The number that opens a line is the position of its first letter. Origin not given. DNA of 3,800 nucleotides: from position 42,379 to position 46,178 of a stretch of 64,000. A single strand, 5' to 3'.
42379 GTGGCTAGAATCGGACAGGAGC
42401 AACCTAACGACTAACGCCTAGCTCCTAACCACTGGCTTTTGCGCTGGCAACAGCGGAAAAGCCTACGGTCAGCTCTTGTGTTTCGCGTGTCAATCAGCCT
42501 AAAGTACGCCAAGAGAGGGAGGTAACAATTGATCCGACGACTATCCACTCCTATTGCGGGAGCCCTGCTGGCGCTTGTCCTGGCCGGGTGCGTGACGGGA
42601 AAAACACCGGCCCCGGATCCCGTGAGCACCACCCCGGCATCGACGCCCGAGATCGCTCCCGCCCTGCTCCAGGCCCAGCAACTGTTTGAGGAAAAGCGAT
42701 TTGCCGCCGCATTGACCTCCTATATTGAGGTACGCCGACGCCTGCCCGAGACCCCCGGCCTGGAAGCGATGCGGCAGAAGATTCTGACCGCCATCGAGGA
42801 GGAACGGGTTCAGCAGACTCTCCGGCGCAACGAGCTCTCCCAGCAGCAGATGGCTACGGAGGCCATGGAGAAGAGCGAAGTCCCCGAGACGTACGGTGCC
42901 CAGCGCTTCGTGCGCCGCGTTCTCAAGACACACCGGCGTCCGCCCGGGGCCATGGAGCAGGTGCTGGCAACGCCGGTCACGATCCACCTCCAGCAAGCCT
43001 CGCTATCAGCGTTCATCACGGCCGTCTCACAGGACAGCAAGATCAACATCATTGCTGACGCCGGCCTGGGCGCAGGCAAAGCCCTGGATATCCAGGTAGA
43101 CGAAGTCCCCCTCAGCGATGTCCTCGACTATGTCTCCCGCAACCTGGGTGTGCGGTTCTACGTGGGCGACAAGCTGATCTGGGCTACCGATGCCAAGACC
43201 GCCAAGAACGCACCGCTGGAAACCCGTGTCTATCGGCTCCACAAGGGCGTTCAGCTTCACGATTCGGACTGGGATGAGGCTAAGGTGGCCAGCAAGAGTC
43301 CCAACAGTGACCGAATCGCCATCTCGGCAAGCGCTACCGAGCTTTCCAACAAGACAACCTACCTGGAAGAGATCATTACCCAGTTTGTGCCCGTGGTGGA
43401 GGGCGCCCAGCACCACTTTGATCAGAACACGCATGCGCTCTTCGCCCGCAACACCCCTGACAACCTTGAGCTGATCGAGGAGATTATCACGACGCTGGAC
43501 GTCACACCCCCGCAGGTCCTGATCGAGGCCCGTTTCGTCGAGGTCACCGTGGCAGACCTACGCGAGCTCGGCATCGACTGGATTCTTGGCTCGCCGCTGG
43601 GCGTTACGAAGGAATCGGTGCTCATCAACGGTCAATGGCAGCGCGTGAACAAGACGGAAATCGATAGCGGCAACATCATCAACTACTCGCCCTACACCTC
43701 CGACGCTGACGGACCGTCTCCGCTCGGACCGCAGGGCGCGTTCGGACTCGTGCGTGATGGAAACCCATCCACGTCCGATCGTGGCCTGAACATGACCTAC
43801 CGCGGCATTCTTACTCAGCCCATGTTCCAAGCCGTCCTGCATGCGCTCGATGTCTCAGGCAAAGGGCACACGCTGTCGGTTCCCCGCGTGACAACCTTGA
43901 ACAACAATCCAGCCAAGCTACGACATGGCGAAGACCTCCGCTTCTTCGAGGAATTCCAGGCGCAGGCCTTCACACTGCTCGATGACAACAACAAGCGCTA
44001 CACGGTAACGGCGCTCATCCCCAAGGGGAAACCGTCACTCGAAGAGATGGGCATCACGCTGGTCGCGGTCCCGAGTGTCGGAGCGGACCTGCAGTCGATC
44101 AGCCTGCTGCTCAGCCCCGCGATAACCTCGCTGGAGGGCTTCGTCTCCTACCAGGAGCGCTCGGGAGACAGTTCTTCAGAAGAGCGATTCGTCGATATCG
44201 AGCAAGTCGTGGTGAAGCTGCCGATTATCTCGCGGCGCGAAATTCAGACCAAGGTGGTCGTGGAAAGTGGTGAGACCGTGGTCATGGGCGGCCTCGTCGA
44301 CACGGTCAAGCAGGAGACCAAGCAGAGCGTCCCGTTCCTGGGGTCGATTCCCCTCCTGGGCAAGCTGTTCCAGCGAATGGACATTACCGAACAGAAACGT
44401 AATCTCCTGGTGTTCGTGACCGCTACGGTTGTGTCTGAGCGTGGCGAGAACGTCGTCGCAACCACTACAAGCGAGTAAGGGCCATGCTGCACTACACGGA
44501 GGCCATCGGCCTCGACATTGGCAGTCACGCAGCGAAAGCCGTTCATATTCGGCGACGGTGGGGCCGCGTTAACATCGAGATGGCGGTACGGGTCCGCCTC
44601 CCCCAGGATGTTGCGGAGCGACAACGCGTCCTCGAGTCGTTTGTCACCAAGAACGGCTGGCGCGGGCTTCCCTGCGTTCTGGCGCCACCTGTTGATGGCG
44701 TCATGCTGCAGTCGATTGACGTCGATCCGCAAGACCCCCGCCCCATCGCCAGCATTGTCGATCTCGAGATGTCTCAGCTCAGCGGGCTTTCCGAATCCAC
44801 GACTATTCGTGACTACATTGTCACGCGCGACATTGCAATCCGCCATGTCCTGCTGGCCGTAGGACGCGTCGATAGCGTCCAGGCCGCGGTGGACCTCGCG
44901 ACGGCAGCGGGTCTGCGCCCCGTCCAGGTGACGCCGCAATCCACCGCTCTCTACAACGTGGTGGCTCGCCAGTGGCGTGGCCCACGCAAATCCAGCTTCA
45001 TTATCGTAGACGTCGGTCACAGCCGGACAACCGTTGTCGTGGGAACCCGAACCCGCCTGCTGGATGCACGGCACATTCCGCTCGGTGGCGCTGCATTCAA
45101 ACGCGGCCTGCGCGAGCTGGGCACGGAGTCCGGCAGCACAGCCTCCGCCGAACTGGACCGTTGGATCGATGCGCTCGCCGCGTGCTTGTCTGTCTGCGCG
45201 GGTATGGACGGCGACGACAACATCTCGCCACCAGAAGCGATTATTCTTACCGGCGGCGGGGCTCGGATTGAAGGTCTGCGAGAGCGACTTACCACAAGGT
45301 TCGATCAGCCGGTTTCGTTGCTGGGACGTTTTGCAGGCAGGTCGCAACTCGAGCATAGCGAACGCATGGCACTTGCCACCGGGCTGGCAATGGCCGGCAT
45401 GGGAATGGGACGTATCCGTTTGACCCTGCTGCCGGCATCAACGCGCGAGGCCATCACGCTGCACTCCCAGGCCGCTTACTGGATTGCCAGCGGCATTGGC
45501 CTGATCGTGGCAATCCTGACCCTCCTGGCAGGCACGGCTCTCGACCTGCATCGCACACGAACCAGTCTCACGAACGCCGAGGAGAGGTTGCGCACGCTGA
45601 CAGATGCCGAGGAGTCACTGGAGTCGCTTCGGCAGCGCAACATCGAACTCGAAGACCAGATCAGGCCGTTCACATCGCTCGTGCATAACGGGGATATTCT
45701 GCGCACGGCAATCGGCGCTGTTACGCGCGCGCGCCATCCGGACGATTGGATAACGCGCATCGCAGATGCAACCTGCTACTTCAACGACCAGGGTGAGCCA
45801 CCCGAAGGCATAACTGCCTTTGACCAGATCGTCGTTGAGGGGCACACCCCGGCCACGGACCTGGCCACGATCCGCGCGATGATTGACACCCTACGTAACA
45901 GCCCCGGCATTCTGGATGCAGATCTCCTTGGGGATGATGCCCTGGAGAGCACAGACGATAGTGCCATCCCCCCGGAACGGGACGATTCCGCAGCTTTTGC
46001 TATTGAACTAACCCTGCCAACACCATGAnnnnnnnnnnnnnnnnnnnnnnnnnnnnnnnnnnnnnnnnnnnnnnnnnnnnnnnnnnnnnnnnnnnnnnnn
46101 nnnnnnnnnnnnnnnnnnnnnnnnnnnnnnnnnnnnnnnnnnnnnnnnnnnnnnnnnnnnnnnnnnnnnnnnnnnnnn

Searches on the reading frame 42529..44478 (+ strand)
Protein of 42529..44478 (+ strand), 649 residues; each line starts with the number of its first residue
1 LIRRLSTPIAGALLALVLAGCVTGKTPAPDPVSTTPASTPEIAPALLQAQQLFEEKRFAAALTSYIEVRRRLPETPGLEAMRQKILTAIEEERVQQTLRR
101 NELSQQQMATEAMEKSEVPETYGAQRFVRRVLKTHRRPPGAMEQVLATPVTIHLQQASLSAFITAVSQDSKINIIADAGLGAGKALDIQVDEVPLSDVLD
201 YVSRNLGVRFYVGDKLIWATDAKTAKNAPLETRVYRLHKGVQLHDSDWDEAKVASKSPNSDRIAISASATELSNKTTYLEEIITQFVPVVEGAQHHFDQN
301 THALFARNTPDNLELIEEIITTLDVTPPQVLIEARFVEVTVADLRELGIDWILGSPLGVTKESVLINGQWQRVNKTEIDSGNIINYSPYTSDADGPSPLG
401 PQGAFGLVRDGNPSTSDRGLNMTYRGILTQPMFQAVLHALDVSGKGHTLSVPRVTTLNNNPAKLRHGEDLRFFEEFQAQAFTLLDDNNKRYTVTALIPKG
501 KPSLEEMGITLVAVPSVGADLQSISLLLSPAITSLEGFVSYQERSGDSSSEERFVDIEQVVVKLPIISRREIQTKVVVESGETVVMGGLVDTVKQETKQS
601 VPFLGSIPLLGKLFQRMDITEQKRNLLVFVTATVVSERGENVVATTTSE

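Call 62: search_protein_families(library=pfam, proteins=[window:42529-44478:+], max_evalue=0.00001)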
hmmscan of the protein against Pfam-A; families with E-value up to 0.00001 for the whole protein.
window:42529-44478:+ (649 aa): 1 family
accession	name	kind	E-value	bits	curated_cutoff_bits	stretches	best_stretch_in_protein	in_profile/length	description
PF00263.26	Secretin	-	1.2e-31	110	27.5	1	439-635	1-168/169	Bacterial type II and III secretion system protein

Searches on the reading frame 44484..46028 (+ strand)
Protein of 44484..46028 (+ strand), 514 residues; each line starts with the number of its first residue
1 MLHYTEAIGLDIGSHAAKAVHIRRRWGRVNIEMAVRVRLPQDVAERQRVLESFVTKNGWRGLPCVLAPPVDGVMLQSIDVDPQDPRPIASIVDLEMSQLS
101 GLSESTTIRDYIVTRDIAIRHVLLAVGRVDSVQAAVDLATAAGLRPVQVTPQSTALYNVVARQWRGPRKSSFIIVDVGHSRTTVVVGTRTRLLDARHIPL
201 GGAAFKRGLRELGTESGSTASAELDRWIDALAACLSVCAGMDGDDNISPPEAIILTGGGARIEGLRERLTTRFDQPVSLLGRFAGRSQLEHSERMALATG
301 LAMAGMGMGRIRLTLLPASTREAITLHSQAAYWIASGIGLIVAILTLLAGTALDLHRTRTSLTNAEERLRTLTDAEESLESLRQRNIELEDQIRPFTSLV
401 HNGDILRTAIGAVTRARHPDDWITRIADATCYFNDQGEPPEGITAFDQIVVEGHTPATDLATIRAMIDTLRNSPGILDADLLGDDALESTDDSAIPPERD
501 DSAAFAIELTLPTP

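Call 62: search_protein_families(library=pfam, proteins=[window:44484-46028:+], max_evalue=0.00001)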
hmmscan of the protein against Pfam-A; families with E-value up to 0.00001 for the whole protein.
window:44484-46028:+ (514 aa): 1 family
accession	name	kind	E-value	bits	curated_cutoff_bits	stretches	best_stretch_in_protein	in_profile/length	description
PF11104.14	PilM_2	-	1.1e-12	48.1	27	0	121-205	127-215/340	Type IV pilus assembly protein PilM;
